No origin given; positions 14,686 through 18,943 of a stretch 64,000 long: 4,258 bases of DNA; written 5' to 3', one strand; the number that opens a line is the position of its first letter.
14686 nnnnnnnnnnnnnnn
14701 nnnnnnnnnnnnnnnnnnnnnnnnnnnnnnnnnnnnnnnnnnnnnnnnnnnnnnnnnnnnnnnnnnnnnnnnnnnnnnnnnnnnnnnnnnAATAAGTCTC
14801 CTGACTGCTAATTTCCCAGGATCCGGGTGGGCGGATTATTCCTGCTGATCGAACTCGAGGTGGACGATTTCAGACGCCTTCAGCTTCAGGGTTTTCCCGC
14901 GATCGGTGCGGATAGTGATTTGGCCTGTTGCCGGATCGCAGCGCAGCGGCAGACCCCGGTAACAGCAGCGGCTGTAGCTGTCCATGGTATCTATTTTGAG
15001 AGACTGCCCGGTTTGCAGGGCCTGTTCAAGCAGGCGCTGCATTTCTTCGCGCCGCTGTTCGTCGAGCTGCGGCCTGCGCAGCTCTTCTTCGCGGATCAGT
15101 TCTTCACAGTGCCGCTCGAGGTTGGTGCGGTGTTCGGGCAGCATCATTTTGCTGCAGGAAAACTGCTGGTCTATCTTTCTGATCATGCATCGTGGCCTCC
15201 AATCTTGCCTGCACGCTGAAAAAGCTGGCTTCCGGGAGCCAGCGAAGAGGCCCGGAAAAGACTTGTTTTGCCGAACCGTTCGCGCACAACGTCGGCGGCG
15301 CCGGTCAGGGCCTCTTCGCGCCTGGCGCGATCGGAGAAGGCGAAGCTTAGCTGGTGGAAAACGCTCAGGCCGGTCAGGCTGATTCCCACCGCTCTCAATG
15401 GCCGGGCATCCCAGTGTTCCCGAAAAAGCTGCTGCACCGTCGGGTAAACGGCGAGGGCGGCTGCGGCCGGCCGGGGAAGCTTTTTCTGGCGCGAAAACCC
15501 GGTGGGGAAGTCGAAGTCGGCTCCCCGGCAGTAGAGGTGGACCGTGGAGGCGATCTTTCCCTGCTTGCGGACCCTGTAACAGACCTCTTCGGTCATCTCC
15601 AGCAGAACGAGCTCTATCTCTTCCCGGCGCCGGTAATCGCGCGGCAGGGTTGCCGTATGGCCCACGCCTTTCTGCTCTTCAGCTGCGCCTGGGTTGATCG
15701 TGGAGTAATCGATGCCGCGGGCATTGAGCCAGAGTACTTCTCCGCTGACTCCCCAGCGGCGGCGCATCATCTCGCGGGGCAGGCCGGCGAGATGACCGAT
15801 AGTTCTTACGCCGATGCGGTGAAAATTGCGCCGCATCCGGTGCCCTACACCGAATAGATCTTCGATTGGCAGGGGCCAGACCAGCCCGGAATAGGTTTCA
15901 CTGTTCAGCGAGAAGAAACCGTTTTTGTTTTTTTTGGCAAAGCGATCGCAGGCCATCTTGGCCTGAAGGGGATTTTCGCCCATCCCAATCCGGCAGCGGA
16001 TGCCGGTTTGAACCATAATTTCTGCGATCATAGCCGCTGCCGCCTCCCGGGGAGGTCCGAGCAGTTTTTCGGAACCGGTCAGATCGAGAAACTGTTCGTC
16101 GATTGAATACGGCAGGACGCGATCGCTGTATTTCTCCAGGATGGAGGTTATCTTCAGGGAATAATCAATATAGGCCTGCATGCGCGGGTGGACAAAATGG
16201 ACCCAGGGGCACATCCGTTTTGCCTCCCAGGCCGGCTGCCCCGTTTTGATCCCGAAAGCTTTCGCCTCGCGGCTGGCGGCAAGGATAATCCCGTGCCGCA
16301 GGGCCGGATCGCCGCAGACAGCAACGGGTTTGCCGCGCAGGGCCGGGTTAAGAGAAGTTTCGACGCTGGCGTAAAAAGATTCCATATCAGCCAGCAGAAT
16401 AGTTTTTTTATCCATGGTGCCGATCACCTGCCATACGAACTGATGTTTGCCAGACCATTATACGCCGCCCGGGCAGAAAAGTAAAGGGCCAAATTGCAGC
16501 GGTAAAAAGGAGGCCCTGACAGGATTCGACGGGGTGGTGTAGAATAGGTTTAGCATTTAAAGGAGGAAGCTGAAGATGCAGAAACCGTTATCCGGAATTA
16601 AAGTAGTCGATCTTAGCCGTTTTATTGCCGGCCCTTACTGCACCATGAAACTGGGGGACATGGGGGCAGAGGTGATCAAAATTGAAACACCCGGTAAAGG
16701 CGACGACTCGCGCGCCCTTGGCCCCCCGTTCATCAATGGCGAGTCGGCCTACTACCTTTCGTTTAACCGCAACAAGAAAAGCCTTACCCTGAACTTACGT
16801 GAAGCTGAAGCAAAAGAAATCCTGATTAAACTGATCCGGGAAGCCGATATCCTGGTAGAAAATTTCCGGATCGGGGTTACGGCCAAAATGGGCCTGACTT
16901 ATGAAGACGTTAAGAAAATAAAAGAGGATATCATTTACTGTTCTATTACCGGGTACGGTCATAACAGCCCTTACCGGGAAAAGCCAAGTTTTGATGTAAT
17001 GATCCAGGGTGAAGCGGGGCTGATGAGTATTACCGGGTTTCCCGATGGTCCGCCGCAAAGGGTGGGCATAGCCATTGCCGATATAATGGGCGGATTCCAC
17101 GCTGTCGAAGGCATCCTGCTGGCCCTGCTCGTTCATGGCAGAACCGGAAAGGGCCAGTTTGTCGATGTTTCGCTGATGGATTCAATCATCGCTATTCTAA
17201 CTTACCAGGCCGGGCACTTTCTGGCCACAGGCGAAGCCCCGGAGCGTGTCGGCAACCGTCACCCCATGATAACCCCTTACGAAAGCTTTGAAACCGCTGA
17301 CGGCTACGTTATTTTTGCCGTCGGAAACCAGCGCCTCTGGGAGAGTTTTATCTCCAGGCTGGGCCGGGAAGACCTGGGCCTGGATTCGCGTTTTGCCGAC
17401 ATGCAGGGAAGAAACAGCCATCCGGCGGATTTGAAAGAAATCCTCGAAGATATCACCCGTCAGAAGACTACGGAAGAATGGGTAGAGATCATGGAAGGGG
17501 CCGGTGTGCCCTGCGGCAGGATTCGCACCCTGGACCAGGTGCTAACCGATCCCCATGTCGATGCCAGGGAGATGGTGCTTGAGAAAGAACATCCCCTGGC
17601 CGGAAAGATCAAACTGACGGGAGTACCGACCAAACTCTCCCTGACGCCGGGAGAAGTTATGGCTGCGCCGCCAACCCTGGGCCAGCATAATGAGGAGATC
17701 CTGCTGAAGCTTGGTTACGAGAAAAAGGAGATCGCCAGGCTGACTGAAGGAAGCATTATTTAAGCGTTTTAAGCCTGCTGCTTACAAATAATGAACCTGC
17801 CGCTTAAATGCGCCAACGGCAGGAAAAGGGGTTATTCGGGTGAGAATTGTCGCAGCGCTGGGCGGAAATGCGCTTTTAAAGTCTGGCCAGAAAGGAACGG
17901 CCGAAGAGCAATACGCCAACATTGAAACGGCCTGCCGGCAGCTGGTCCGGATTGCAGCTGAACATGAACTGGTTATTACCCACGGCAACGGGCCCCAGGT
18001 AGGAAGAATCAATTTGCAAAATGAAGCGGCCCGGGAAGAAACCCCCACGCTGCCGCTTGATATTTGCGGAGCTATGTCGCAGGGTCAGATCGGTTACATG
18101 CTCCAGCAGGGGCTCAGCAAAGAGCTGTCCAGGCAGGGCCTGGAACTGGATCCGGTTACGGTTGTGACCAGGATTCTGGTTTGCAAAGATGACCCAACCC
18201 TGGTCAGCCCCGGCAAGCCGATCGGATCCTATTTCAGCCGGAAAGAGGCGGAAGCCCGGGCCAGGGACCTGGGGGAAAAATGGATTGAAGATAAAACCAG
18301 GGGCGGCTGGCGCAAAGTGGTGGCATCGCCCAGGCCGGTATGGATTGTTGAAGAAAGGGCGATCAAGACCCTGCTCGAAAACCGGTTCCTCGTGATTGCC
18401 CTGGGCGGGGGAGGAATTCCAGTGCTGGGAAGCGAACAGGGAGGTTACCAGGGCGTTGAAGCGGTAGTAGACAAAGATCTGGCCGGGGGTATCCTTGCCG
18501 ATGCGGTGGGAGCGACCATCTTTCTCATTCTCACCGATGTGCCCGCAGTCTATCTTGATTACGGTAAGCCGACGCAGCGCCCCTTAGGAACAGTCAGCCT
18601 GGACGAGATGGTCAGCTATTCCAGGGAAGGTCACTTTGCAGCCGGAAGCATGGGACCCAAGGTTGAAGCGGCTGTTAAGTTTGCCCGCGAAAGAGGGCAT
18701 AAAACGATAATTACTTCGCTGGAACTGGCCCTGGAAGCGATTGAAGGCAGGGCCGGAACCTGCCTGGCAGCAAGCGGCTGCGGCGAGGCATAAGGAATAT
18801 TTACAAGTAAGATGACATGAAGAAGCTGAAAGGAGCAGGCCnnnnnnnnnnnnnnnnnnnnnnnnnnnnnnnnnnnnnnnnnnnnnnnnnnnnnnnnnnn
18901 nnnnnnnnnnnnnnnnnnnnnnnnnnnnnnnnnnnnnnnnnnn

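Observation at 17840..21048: Selenium-dependent molybdenum hydroxylase maturation cassette with a YqeC-MocA fusion and no hydroxylase nearby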

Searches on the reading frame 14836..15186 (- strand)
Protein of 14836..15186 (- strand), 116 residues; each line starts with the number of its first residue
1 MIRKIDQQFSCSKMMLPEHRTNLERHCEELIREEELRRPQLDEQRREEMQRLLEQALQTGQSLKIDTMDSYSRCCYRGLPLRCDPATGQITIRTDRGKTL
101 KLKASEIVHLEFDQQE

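Call 3: search_protein_families(library=pfam, proteins=[window:14836-15186:-], max_evalue=0.01)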
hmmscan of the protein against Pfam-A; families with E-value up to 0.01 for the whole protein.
window:14836-15186:- (116 aa): 1 family
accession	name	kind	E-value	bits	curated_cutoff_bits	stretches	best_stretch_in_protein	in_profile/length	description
PF08863.15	YolD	-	8.4e-14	51.9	27.5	1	15-111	1-94/94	YolD-like protein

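Call 4: search_protein_families(library=ncbifam, proteins=[window:14836-15186:-], max_evalue=0.01)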
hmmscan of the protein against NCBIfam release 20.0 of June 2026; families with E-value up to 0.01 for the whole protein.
window:14836-15186:- (116 aa): 0 families

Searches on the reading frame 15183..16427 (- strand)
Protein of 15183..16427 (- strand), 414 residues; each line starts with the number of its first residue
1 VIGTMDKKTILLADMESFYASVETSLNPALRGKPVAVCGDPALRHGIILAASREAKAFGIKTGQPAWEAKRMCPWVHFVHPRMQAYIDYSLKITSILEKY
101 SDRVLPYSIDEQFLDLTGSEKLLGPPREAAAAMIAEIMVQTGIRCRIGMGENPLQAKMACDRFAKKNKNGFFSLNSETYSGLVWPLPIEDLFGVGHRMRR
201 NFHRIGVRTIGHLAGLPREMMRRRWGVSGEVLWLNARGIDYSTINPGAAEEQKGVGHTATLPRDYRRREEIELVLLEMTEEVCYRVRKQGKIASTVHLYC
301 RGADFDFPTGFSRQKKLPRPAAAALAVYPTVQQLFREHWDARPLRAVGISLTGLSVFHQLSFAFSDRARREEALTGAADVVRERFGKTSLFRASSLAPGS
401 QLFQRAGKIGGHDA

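Call 3: search_protein_families(library=pfam, proteins=[window:15183-16427:-], max_evalue=0.01)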
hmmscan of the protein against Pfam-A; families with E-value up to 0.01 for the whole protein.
window:15183-16427:- (414 aa): 4 families
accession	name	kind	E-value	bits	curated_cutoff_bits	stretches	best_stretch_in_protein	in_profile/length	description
PF00817.25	IMS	-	2.2e-44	151.4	23.2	1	14-161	2-148/148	impB/mucB/samB family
PF11799.13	IMS_C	-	4.6e-24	85.4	20.7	1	253-355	2-100/109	impB/mucB/samB family C-terminal domain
PF21999.2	IMS_HHH_1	-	1e-07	32.7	27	1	190-240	2-53/53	DNA polymerase-iota, thumb domain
PF11798.14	IMS_HHH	-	0.007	17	24.4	0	182-207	7-32/32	IMS family HHH motif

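Call 4: search_protein_families(library=ncbifam, proteins=[window:15183-16427:-], max_evalue=0.01)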
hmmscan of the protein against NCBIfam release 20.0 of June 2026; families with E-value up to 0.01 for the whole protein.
window:15183-16427:- (414 aa): 10 families
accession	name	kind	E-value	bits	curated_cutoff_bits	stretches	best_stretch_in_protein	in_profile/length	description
NF002848.0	PRK03103.1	subfamily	5.8e-158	525.7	381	1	6-412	2-408/410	DNA polymerase IV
NF002492.0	PRK01810.1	equivalog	1.5e-78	264.3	399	1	7-396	9-395/412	DNA polymerase IV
NF003015.0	PRK03858.1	subfamily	5.2e-68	229.9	367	1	7-397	6-387/399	DNA polymerase IV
NF002751.0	PRK02794.1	equivalog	1.7e-61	208.4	371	1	9-396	39-418/425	DNA polymerase IV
NF002677.0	PRK02406.1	equivalog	1.2e-59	202.2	256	1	7-354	5-343/357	DNA polymerase IV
NF002882.0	PRK03348.1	equivalog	6.6e-58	196.6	389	1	6-371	3-360/461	DNA polymerase IV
NF002883.0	PRK03352.1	equivalog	1.7e-50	172.2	330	1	7-351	4-339/347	DNA polymerase IV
NF010731.0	PRK14133.1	equivalog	4.9e-50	170.7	362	1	7-362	2-346/352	DNA polymerase IV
NF002292.0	PRK01216.1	equivalog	1.7e-36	126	339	1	10-355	3-340/351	DNA polymerase IV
NF002955.0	PRK03609.1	subfamily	1e-29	103.8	431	1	12-228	4-221/422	translesion error-prone DNA polymerase V subunit UmuC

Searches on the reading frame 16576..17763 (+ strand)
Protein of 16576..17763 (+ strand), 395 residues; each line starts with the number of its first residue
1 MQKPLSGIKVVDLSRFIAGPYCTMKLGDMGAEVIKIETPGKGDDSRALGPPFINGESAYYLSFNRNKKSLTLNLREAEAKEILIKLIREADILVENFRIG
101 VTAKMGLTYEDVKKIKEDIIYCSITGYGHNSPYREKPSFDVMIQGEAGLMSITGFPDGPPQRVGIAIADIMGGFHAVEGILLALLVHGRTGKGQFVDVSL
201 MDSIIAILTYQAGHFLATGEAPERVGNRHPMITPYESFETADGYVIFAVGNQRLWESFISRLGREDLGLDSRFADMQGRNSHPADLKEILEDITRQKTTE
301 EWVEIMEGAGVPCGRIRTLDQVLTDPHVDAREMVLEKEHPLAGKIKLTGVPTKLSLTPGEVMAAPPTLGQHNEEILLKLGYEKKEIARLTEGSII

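Call 3: search_protein_families(library=pfam, proteins=[window:16576-17763:+], max_evalue=0.01)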
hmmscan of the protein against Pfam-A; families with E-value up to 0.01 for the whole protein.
window:16576-17763:+ (395 aa): 1 family
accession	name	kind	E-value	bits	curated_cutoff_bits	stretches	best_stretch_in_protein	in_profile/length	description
PF02515.22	CoA_transf_3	-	2.5e-133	445.2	23.3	1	5-372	1-366/366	CoA-transferase family III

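Call 4: search_protein_families(library=ncbifam, proteins=[window:16576-17763:+], max_evalue=0.01)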
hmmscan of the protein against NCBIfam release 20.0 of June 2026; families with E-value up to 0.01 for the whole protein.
window:16576-17763:+ (395 aa): 7 families
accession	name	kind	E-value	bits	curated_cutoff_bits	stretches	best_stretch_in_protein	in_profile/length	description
NF052585.1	SucGlutTfsCaiB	equivalog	2.8e-108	362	750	1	2-381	5-390/394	succinate--glutarate CoA-transferase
NF041294.1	Scnl_mescCoAtase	equivalog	1.5e-91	307.4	700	1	5-376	4-380/381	succinyl-CoA:mesaconate CoA-transferase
NF008511.0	PRK11430.1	equivalog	2.8e-89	299.9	522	1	3-375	8-375/381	CoA:oxalate CoA-transferase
NF003809.0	PRK05398.1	subfamily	1.3e-83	280.9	442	2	1-207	1-207/416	formyl-CoA transferase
TIGR03253.1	oxalate_frc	equivalog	6.6e-83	278.7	504.2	2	3-207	2-206/416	formyl-CoA transferase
NF002914.1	PRK03525.1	equivalog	3.2e-40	138.3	413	1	4-392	9-394/400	L-carnitine CoA-transferase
TIGR04253.1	mesacon_CoA_iso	equivalog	3.6e-26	92.1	725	1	5-394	3-399/403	2-methylfumaryl-CoA isomerase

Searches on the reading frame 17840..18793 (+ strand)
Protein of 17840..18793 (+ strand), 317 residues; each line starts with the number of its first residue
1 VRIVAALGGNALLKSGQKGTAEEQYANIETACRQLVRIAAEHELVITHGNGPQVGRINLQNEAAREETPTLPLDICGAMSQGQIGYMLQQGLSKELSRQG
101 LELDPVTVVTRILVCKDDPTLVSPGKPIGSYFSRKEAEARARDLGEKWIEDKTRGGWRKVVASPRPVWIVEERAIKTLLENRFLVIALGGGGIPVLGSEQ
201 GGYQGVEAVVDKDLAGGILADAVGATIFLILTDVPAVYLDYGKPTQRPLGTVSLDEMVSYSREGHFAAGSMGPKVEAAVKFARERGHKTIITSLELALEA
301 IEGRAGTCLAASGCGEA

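Call 3: search_protein_families(library=pfam, proteins=[window:17840-18793:+], max_evalue=0.01)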
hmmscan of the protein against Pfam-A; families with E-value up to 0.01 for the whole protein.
window:17840-18793:+ (317 aa): 1 family
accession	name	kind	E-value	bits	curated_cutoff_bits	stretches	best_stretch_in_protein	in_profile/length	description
PF00696.33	AA_kinase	-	9.9e-30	104.4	24.9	1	1-293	1-234/234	Amino acid kinase family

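Call 4: search_protein_families(library=ncbifam, proteins=[window:17840-18793:+], max_evalue=0.01)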
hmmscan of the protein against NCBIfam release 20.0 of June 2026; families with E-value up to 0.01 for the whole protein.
window:17840-18793:+ (317 aa): 7 families
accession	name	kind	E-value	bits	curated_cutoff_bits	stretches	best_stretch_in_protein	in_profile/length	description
TIGR00746.1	arcC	equivalog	2.9e-114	381.3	358.25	1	2-309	2-307/309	carbamate kinase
NF009008.0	PRK12354.1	subfamily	4.6e-100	334.7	361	1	1-311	1-300/308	carbamate kinase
NF009007.0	PRK12352.1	subfamily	1.6e-95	319.6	266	1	2-309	4-313/316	carbamate kinase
NF006926.0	PRK09411.1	equivalog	2.7e-78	263.2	416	1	2-310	3-296/297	carbamate kinase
TIGR00761.1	argB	equivalog_domain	4.9e-07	29.5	151.3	1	185-291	129-231/231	acetylglutamate kinase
NF010659.0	PRK14058.1-1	equivalog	1.1e-05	24.7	223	1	180-291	139-245/267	[LysW]-aminoadipate kinase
TIGR01027.1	proB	equivalog_domain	0.00088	18.5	186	1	211-295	144-233/363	glutamate 5-kinase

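Call 64: find_homologous_proteins(query=window:17840-18790:+, max_evalue=1e-30)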
Query window:17840-18790:+ (317 aa): 7999 proteins with E <= 1e-30 among 8000 candidates; the best 120 are listed.
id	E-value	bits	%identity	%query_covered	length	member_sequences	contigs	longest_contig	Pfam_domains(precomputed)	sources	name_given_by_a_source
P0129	2.6e-204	695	100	100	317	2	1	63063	PF00696.34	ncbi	-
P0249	3.4e-129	449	65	97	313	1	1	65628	PF00696.34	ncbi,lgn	ncbi:MAG: carbamate kinase [Bacillota bacterium]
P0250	2.4e-126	439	63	98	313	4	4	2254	PF00696.34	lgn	-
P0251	3.2e-125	436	63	97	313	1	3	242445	PF00696.34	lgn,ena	-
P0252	4.3e-125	435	63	97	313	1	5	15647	PF00696.34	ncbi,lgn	-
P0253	1.5e-124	434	62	97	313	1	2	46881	PF00696.34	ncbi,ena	-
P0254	4.4e-121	422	62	98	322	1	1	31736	PF00696.34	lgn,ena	-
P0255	1.1e-118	414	61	99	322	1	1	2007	PF00696.34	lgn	-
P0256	1.8e-117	410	60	98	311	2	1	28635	PF00696.34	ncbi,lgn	-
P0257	2.2e-117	410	60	98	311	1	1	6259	PF00696.34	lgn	-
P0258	1.7e-116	407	60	99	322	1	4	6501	PF00696.34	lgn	-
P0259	2.2e-116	407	60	99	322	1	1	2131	PF00696.34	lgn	-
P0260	6.3e-116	405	63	97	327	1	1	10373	PF00696.34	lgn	-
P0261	1.9e-115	404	62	97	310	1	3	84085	PF00696.34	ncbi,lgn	-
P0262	1.4e-113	397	61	97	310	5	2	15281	PF00696.34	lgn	-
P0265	3.9e-113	396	59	99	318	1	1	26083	PF00696.34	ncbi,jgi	jgi:carbamate kinase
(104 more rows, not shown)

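Call 66: find_encoding_contigs(protein=P0249, flank=10000, max_places=2)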
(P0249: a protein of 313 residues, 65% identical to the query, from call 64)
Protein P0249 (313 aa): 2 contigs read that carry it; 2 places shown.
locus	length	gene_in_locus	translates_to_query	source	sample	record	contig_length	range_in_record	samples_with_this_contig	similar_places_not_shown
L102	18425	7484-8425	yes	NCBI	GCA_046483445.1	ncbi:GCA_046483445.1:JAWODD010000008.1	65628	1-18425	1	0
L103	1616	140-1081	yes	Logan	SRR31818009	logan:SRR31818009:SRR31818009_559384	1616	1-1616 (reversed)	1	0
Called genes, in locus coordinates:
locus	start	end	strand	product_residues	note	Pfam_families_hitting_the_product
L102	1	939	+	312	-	PF17802:SpaA (faint)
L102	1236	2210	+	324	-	PF00795:CN_hydrolase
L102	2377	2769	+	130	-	PF04186:FxsA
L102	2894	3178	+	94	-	PF00378:ECH_1 (weak), PF16113:ECH_2 (weak)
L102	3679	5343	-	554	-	PF04199:Cyclase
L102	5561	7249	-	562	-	PF07905:PucR, PF17853:GGDEF_2, PF13556:HTH_30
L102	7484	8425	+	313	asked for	PF00696:AA_kinase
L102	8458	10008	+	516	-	PF27530:HMA_AllF_N, PF02629:CoA_binding (faint), PF00549:Ligase_CoA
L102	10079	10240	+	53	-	-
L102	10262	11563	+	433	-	PF06545:AllG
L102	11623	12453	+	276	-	PF00941:FAD_binding_5, PF03450:CO_deh_flav_C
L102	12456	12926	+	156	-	PF00111:Fer2, PF01799:Fer2_2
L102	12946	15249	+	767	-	PF01315:Ald_Xan_dh_C, PF02738:MoCoBD_1, PF20256:MoCoBD_2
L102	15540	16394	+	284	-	PF01370:Epimerase (weak), PF05368:NmrA, PF13460:NAD_binding_10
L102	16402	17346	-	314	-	PF00696:AA_kinase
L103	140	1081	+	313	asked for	PF00696:AA_kinase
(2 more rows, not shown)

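Call 67: find_encoding_contigs(protein=P0265, flank=10000, max_places=2)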
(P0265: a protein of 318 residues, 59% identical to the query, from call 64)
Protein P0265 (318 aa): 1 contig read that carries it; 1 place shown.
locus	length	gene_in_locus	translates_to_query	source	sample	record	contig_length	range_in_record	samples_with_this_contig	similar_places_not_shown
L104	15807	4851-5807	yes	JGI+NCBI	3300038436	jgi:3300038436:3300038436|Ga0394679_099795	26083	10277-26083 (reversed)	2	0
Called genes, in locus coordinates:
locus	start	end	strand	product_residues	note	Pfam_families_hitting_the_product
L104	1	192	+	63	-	?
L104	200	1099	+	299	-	PF11392:AllH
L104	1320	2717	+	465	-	PF00860:Xan_ur_permease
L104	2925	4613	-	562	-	PF07905:PucR, PF17853:GGDEF_2, PF13556:HTH_30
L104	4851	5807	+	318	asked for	PF00696:AA_kinase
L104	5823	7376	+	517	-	PF27530:HMA_AllF_N, PF02629:CoA_binding (weak), PF00549:Ligase_CoA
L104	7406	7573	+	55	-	-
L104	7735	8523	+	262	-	PF04199:Cyclase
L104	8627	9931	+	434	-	PF06545:AllG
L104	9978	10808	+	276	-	PF00941:FAD_binding_5, PF03450:CO_deh_flav_C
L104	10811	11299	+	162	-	PF00111:Fer2 (weak), PF01799:Fer2_2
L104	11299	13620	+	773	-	PF01315:Ald_Xan_dh_C, PF02738:MoCoBD_1, PF20256:MoCoBD_2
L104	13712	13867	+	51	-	-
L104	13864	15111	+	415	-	PF05977:MFS_3, PF07690:MFS_1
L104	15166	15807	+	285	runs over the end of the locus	-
